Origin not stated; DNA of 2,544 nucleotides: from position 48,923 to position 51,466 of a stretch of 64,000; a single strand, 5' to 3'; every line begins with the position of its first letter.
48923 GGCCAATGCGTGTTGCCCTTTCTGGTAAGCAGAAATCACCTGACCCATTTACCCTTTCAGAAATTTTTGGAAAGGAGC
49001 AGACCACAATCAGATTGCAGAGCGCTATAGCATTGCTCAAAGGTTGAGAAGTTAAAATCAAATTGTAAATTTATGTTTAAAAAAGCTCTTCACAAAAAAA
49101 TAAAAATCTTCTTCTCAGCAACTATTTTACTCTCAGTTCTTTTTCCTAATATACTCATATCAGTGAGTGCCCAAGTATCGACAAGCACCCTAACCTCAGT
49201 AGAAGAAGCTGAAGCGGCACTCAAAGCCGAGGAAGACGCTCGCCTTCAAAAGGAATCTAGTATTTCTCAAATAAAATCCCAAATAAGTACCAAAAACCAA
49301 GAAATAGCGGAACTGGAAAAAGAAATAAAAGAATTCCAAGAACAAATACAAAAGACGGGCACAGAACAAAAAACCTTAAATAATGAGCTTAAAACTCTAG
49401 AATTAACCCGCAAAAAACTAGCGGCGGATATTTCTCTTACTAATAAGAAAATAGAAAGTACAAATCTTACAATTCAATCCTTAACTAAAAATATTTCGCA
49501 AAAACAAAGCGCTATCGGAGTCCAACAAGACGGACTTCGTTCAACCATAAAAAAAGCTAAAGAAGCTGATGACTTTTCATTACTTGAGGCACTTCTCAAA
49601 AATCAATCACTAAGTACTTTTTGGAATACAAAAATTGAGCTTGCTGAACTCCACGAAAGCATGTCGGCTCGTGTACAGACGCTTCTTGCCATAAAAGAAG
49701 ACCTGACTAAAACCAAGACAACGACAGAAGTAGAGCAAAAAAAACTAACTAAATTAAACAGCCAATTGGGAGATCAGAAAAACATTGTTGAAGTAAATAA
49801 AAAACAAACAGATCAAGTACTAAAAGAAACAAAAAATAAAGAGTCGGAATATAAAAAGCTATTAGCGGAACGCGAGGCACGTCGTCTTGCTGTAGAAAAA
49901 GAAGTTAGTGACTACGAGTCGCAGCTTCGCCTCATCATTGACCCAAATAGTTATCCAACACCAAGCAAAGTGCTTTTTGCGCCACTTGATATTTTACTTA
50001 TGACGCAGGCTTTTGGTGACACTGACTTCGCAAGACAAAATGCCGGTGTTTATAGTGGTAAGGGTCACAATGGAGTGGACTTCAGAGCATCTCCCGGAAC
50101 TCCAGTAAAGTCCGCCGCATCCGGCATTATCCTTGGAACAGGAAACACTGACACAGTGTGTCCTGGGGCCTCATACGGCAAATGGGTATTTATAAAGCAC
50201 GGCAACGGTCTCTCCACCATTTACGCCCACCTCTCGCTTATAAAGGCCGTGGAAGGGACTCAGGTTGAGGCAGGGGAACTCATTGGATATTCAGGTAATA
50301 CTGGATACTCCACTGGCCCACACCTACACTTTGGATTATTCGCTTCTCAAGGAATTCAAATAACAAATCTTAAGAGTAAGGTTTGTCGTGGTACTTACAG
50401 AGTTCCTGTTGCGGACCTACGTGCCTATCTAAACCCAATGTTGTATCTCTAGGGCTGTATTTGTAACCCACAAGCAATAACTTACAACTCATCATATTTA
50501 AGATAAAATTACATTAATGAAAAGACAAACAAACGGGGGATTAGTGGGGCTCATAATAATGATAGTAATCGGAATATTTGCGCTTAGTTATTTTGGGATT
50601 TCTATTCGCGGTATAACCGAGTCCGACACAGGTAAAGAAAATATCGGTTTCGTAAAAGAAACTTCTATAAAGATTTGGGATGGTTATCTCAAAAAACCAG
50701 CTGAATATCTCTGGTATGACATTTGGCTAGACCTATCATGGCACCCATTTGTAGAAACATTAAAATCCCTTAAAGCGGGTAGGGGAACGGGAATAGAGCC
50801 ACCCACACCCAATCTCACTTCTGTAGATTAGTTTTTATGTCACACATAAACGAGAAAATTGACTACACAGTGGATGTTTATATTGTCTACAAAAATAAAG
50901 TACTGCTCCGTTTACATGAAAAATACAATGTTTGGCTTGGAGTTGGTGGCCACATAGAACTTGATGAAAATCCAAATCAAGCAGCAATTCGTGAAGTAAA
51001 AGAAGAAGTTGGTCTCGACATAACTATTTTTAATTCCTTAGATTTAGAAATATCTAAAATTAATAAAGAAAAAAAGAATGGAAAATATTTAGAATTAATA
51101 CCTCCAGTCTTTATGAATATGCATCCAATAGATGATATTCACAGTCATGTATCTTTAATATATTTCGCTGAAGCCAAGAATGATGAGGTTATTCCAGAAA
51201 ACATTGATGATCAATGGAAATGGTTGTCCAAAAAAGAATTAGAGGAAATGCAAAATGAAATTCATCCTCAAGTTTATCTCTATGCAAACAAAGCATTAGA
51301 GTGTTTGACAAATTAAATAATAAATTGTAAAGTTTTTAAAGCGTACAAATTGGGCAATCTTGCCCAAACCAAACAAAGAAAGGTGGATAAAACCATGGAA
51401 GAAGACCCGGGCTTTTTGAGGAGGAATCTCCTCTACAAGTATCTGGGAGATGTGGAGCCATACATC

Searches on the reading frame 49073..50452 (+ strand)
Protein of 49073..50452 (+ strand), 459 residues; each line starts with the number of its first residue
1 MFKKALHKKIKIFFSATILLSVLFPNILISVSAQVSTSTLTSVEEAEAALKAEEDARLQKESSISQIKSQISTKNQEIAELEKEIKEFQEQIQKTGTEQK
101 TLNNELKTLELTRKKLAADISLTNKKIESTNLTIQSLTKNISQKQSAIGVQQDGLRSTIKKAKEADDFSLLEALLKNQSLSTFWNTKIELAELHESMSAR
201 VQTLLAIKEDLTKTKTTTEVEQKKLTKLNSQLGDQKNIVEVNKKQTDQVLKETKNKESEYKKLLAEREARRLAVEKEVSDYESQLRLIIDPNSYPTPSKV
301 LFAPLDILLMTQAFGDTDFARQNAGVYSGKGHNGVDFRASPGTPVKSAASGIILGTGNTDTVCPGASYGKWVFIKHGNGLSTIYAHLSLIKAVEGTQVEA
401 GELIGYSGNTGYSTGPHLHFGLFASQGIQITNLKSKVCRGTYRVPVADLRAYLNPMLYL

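Call 10: search_protein_families(library=pfam, proteins=[window:49073-50452:+], max_evalue=0.01)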
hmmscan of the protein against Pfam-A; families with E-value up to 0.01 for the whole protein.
window:49073-50452:+ (459 aa): 1 family
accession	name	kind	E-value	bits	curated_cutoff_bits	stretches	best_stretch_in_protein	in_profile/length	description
PF01551.29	Peptidase_M23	-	4.9e-28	97.6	28.7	1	331-423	2-88/96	Peptidase family M23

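Call 18: find_encoding_contigs(protein=window:49073-50452:+, flank=10000, max_places=10)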
Protein window:49073-50452:+ (459 aa): no gene with exactly this product is on record in the collection.

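Call 42: find_related_loci(query=window:49073-50452:+, collection=metagenome_contigs, flank=10000)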
Query window:49073-50452:+ (459 aa) in metagenome_contigs; peptide patterns used: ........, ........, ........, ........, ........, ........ (x = any residue, [..] = any of these).
600 stretches matched a pattern (row limit reached: there are more); 49 encode a relative of the query (tblastn E <= 1e-3); 49 distinct loci.
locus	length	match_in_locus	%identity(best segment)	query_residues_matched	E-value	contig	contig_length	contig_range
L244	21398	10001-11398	76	2-459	0e+0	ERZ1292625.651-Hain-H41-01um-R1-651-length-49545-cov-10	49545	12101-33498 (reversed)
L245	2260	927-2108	58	67-459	9e-170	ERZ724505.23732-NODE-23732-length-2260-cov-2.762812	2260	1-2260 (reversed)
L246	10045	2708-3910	47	58-459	3e-127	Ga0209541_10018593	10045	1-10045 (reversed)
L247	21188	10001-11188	50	63-459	7e-127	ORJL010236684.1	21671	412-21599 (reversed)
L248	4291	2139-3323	49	60-455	4e-126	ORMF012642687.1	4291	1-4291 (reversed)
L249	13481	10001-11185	49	60-455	4e-124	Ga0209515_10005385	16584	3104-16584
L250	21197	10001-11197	46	62-459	4e-117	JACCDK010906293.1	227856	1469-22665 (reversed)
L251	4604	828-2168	43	10-459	1e-107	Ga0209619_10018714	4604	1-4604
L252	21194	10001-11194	43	63-459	5e-105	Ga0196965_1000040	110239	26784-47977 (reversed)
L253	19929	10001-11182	44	68-459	2e-104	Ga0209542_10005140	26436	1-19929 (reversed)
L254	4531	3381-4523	43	62-440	9e-105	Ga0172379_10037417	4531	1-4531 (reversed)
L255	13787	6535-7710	44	70-459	2e-103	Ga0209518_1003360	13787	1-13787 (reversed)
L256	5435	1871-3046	44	70-459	1e-103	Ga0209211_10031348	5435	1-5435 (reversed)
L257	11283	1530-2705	43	70-459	1e-102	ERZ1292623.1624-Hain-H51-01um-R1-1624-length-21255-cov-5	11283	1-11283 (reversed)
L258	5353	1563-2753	43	65-459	2e-102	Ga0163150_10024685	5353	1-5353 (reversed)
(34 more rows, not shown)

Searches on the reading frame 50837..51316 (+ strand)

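Call 10: search_protein_families(library=pfam, proteins=[window:50837-51316:+], max_evalue=0.01)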
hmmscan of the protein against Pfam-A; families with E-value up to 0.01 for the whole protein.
window:50837-51316:+ (159 aa): 1 family
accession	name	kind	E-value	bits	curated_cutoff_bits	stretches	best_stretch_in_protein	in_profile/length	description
PF00293.34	NUDIX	-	1.1e-13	51.8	21.1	1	11-146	5-130/134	NUDIX domain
